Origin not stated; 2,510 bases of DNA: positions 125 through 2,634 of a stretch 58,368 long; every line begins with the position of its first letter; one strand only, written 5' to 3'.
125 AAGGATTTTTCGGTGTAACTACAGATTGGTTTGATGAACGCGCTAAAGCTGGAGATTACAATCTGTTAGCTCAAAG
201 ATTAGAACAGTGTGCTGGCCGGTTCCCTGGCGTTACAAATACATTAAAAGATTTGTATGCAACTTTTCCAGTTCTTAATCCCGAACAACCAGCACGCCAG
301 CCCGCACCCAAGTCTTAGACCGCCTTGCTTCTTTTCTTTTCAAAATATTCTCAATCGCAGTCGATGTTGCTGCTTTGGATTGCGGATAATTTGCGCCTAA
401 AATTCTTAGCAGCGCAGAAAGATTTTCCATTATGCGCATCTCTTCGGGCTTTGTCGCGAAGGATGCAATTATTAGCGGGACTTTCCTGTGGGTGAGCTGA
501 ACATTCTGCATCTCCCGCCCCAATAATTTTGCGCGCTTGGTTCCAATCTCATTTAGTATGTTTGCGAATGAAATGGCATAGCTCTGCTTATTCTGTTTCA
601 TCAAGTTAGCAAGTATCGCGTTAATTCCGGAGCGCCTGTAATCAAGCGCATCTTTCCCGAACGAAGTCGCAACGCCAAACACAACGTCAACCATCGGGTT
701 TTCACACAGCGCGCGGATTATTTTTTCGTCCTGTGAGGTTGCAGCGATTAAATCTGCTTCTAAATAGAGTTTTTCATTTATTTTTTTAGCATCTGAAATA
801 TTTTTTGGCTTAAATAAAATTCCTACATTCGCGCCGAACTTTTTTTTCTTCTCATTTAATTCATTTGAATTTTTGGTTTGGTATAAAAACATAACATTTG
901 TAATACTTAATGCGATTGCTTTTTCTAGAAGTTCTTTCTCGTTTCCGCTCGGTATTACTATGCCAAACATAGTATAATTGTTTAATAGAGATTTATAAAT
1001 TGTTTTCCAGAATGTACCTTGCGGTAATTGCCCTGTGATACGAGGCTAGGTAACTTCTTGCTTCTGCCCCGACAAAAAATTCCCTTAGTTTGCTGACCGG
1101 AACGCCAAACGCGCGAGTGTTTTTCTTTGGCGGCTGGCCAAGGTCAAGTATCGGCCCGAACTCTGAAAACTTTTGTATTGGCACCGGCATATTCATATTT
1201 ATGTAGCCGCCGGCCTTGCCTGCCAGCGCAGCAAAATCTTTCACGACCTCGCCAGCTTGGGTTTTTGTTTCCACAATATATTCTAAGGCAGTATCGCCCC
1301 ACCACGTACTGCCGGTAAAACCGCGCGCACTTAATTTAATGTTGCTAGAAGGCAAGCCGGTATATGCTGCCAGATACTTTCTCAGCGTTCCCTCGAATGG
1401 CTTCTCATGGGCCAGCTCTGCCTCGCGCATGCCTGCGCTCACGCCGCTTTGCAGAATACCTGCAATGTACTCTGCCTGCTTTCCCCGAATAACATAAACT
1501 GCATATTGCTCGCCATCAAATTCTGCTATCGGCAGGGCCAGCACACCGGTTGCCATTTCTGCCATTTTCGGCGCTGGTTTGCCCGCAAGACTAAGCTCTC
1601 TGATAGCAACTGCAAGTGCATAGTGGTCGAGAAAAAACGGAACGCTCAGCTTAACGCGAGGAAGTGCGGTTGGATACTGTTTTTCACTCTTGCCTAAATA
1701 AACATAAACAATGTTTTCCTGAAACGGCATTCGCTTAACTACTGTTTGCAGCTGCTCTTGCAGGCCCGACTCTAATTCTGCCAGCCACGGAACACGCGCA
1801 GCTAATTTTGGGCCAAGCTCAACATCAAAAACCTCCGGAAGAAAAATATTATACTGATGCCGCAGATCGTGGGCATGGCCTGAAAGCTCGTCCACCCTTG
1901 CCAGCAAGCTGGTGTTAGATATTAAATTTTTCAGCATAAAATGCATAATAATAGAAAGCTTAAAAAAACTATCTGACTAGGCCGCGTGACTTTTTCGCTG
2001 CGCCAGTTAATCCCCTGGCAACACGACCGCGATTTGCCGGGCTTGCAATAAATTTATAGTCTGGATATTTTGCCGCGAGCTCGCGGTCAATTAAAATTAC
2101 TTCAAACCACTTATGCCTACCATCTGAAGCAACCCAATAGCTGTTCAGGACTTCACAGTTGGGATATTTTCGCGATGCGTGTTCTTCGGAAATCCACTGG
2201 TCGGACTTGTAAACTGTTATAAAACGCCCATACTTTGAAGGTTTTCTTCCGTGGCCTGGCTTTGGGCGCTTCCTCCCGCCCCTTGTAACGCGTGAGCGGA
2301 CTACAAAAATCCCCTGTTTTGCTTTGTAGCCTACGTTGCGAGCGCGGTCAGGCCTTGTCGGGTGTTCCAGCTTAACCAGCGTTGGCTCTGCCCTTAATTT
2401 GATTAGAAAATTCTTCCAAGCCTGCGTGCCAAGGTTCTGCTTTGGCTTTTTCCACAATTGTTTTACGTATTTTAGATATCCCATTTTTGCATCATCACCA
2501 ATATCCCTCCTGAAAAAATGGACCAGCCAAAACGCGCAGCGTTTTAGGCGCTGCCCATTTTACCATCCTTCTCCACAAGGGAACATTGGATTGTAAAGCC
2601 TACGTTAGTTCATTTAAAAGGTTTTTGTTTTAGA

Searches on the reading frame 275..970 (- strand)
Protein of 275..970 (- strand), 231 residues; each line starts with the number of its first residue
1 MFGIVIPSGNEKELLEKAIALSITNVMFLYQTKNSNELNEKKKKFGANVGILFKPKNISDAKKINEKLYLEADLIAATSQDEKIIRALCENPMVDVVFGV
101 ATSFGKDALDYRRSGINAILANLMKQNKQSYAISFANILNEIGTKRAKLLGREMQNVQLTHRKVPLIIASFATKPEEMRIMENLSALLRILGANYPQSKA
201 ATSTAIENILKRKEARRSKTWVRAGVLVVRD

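Call 32: search_protein_families(library=pfam, proteins=[window:275-970:-], max_evalue=0.01)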
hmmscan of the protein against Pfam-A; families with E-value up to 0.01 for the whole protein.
window:275-970:- (231 aa): 1 family
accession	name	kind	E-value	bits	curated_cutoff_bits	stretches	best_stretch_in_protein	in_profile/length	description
PF01876.22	RNase_P_p30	-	3.9e-15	56.3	35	1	58-204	73-213/214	RNase P subunit p30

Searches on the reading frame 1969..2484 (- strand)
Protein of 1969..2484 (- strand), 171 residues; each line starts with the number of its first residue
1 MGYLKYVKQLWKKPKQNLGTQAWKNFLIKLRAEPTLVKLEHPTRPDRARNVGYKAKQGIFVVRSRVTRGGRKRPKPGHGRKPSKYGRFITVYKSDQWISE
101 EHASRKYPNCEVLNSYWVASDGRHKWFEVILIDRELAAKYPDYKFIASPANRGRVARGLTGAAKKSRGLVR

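Call 32: search_protein_families(library=pfam, proteins=[window:1969-2484:-], max_evalue=0.01)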
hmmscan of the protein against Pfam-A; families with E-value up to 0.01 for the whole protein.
window:1969-2484:- (171 aa): 1 family
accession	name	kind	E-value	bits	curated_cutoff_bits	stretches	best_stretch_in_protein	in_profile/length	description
PF00827.22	Ribosomal_L15e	-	2e-56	191.1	27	1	3-169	2-173/191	Ribosomal L15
